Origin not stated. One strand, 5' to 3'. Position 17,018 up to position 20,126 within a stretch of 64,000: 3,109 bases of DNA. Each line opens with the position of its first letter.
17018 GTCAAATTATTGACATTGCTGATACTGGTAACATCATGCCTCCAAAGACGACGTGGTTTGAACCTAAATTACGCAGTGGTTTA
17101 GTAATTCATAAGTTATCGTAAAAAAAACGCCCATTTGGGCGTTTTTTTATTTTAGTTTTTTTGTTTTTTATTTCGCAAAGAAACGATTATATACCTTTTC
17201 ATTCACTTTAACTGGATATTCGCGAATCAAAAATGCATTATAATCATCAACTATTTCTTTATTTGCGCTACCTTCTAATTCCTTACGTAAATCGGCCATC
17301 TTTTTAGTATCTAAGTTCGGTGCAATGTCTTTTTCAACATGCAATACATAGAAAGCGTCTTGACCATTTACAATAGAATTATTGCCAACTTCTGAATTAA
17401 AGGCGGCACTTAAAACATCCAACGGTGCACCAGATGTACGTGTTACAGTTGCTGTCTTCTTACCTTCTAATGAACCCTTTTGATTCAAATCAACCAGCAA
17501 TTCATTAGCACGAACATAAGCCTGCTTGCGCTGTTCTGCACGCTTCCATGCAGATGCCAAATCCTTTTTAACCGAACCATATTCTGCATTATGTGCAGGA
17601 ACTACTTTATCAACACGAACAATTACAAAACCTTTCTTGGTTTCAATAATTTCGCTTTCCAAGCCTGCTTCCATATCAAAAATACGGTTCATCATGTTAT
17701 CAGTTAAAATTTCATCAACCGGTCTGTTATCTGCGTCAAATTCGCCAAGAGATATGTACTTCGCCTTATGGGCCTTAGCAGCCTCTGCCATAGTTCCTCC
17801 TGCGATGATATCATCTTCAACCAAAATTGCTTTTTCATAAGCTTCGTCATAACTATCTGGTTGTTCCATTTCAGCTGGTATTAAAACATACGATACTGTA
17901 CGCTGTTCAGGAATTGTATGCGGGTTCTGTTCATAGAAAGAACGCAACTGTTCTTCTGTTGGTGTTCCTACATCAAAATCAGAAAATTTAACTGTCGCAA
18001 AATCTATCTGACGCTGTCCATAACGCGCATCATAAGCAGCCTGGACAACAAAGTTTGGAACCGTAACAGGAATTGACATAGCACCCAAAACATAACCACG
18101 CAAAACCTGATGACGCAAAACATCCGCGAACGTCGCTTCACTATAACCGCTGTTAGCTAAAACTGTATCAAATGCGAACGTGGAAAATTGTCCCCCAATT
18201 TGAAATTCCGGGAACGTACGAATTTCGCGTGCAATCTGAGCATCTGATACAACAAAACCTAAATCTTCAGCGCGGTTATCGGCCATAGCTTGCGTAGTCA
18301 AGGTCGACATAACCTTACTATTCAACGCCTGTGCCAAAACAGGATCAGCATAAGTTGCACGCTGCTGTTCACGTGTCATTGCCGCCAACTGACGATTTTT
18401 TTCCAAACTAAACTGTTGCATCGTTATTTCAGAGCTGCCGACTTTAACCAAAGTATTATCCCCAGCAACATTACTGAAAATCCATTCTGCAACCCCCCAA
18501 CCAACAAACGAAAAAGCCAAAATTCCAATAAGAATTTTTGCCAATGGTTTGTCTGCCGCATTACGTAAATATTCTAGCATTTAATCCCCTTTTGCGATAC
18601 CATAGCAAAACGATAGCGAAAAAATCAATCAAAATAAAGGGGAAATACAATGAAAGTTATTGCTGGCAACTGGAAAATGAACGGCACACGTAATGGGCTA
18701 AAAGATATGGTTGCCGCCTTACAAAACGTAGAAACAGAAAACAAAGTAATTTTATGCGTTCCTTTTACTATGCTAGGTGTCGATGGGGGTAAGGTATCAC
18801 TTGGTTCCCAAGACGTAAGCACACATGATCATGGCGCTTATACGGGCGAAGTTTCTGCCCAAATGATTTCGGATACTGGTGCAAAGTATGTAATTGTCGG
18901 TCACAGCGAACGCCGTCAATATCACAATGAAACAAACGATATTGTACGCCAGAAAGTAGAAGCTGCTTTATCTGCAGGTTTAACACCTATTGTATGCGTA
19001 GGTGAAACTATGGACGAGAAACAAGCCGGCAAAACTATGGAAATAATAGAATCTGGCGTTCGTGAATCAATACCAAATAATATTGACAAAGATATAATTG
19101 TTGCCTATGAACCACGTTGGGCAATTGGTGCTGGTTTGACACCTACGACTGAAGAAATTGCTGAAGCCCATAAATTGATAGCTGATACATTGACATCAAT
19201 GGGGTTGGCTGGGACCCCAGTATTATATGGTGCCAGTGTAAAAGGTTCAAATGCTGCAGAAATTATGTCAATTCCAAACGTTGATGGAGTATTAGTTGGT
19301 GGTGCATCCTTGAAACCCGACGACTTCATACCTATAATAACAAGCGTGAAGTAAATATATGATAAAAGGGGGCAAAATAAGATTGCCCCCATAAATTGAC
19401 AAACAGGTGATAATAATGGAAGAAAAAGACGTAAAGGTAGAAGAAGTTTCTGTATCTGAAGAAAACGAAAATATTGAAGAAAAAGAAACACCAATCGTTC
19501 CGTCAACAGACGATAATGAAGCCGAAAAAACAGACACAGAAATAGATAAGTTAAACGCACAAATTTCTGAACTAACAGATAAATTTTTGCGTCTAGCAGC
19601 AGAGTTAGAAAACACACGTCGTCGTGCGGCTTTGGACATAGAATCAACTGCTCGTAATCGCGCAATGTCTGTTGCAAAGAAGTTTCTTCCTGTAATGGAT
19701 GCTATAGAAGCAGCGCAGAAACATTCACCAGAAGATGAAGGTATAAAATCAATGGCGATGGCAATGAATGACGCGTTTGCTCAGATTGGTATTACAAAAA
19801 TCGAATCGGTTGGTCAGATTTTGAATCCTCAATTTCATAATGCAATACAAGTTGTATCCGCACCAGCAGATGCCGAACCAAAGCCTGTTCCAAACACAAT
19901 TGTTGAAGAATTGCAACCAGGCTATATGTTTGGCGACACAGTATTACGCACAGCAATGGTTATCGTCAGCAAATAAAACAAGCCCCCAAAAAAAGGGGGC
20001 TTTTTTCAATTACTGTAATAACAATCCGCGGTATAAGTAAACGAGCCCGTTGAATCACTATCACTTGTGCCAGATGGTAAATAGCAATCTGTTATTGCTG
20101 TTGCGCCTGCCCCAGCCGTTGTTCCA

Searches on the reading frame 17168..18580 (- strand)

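Call 11: search_protein_families(library=pfam, proteins=[window:17168-18580:-], max_evalue=0.01)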
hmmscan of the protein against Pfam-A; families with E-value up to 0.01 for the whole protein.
window:17168-18580:- (470 aa): 4 families
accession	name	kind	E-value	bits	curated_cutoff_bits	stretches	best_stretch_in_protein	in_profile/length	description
PF13624.11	SurA_N_3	-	2.2e-31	109.3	27.2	1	1-162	1-159/162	SurA-like N-terminal domain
PF13623.11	SurA_N_2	-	1.1e-18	67.9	28.5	1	2-140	1-144/145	SurA-like N-terminal domain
PF13145.12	Rotamase_2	-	2.8e-17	64.1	27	2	207-338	1-120/121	PPIC-type PPIASE domain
PF00639.27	Rotamase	-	0.0011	20.3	21.7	1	239-324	10-96/97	PPIC-type PPIASE domain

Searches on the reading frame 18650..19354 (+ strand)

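Call 72: search_protein_families(library=pfam, proteins=[window:18650-19354:+], max_evalue=0.001)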
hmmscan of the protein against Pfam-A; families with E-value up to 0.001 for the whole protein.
window:18650-19354:+ (234 aa): 1 family
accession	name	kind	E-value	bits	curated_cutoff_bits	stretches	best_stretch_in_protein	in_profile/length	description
PF00121.24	TIM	-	3.1e-80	269.7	20.1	1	2-232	1-244/245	Triosephosphate isomerase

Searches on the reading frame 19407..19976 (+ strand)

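Call 72: search_protein_families(library=pfam, proteins=[window:19407-19976:+], max_evalue=0.001)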
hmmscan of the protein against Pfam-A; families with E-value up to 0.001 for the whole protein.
window:19407-19976:+ (189 aa): 1 family
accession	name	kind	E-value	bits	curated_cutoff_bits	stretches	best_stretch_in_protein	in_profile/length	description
PF01025.24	GrpE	-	8.3e-35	120.3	25.8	1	36-189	10-165/165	GrpE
